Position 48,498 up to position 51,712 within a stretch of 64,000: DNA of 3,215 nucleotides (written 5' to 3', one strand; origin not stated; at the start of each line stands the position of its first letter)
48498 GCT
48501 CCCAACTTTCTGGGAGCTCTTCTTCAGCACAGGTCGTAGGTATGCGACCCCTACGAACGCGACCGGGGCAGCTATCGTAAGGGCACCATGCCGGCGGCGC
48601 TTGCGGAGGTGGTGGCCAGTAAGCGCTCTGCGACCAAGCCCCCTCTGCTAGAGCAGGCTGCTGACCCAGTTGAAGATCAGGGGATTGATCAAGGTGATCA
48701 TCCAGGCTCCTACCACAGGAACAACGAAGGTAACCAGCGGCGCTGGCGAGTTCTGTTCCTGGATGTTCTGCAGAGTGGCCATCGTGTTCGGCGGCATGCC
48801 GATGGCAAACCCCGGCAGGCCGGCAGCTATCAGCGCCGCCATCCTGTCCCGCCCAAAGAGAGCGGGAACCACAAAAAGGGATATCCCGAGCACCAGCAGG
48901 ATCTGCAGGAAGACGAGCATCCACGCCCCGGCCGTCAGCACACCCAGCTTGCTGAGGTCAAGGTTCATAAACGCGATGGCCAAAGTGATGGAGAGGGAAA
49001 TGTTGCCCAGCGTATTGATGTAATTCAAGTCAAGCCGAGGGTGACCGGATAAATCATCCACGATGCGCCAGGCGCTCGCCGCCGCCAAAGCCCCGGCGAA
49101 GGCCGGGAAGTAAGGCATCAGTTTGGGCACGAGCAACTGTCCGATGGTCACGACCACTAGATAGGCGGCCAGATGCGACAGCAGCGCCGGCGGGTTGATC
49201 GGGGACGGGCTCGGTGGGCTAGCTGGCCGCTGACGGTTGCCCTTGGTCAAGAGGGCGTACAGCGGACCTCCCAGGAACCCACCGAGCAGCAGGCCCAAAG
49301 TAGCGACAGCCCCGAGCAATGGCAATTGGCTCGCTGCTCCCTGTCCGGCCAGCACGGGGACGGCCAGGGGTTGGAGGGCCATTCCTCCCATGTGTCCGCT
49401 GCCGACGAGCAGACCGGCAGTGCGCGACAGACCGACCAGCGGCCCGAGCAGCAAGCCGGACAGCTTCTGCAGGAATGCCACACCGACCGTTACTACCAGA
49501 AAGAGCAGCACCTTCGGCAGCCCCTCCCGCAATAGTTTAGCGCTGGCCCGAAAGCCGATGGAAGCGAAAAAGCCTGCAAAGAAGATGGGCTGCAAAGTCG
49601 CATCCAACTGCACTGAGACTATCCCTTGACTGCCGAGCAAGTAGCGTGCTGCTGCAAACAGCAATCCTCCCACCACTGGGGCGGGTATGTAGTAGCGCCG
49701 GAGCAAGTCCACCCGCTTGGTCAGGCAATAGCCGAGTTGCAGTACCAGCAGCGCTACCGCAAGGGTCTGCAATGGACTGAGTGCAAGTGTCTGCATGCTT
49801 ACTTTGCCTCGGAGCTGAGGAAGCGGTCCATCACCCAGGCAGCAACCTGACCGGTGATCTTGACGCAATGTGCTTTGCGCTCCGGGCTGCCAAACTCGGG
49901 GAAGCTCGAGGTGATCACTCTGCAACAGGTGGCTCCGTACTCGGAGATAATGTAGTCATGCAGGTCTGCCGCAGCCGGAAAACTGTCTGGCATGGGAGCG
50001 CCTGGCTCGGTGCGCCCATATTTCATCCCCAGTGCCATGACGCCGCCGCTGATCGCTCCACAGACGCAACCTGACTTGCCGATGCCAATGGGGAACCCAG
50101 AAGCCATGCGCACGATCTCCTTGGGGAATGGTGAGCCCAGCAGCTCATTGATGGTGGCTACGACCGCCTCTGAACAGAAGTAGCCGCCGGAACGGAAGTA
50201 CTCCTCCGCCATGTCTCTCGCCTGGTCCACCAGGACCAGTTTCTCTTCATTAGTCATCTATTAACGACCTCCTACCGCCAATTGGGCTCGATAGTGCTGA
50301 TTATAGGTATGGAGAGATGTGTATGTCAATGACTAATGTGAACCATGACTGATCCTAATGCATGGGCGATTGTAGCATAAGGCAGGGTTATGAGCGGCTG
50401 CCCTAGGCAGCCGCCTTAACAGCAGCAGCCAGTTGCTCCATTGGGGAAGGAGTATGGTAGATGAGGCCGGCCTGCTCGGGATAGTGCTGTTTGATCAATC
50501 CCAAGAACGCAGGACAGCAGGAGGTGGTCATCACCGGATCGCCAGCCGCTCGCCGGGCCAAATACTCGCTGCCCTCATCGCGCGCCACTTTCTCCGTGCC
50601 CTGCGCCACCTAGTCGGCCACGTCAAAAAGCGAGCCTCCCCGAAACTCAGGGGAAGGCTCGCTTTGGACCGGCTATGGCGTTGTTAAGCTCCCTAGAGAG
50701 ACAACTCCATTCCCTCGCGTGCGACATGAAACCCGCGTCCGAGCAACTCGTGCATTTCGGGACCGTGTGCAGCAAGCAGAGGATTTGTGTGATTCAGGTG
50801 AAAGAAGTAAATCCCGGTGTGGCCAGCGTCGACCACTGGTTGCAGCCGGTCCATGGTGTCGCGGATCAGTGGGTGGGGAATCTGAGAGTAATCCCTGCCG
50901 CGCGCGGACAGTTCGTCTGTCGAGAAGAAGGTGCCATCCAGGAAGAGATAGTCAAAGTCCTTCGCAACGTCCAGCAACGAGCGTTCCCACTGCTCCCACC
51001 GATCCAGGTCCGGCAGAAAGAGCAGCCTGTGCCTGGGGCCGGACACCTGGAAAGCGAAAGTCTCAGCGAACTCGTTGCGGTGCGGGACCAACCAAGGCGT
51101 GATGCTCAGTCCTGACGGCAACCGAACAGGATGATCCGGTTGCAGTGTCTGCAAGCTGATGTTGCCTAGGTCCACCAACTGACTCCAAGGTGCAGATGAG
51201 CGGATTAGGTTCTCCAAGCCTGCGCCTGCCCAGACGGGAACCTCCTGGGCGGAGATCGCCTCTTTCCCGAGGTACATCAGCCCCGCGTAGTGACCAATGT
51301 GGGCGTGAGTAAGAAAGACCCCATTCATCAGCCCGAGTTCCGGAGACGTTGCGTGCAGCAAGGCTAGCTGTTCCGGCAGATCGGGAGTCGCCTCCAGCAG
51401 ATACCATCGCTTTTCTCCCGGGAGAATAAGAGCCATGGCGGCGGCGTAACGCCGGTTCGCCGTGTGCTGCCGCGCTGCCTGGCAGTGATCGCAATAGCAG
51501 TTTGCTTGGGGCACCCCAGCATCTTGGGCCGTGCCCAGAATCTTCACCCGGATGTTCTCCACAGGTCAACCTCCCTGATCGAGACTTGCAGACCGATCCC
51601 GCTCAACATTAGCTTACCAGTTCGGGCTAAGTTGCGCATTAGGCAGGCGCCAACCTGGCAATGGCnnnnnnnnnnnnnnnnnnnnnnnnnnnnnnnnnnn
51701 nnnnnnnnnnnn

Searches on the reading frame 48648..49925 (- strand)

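Call 11: search_protein_families(library=ncbifam, proteins=[window:48648-49925:-])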
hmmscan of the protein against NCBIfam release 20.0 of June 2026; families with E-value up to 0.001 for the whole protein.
window:48648-49925:- (425 aa): 1 family
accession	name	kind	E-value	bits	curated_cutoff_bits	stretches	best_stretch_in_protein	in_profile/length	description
TIGR00210.1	gltS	equivalog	8.3e-47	159.8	310.75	1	49-419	3-391/398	sodium/glutamate symporter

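Call 12: search_protein_families(library=pfam, proteins=[window:48648-49925:-])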
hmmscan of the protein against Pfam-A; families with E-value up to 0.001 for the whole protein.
window:48648-49925:- (425 aa): 1 family
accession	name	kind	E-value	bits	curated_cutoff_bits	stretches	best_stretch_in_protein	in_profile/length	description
PF03616.19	Glt_symporter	-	1.2e-47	162.8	26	1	49-391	3-365/368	Sodium/glutamate symporter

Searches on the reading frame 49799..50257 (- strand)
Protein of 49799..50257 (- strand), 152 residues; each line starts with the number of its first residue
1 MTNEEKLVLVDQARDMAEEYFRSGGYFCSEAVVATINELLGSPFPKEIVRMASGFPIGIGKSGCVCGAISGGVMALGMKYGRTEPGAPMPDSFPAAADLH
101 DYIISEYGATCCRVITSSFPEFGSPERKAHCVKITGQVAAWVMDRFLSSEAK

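Call 54: search_protein_families(library=ncbifam, proteins=[window:49799-50257:-], max_evalue=0.00001)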
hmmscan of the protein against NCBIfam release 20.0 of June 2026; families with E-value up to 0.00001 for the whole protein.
window:49799-50257:- (152 aa): 3 families
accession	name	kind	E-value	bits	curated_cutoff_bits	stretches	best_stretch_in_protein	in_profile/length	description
TIGR01909.1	C_GCAxxG_C_C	subfamily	4.6e-23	81.6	47.4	1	27-139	2-113/120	C-GCAxxG-C-C family (seleno)protein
NF045669.1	DVU1555_fam_CGA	exception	7e-12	45.2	103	1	22-143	10-133/140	DVU_1555 family C-GCAxxG-C-C protein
NF047622.1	SptSoretCytCDesul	equivalog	6.4e-06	25.8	400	0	20-85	66-134/275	split-Soret cytochrome c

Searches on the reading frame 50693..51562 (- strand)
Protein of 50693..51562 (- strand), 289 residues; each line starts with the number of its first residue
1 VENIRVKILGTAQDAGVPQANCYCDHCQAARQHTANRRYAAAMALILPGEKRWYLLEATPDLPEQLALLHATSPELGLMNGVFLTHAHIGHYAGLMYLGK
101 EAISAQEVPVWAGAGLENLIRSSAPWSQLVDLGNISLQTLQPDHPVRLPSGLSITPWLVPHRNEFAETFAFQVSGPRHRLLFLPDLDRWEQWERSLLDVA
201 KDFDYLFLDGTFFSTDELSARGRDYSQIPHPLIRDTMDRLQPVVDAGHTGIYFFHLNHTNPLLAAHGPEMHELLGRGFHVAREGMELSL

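Call 11: search_protein_families(library=ncbifam, proteins=[window:50693-51562:-])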
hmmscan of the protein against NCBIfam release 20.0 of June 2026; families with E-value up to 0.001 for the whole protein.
window:50693-51562:- (289 aa): 4 families
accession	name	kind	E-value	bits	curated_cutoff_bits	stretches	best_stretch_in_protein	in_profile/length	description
TIGR02108.2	PQQ_syn_pqqB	equivalog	4.1e-41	141.4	245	1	5-289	1-298/298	pyrroloquinoline quinone biosynthesis protein PqqB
NF002553.0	PRK02113.1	equivalog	6.1e-13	48.8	386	1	5-287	2-250/252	MBL fold metallo-hydrolase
TIGR03307.1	PhnP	equivalog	1.9e-10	40.5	272.25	1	4-211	1-187/249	phosphonate metabolism protein PhnP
NF038231.1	MBL_Geo_Pelo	equivalog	4e-09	36.4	360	1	6-120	2-108/250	GPMC system MBL fold metallohydrolase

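Call 12: search_protein_families(library=pfam, proteins=[window:50693-51562:-])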
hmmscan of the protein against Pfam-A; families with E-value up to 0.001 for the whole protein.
window:50693-51562:- (289 aa): 1 family
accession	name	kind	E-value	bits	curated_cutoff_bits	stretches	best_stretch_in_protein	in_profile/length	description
PF12706.13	Lactamase_B_2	-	2e-19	70.4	27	1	52-237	1-184/200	Beta-lactamase superfamily domain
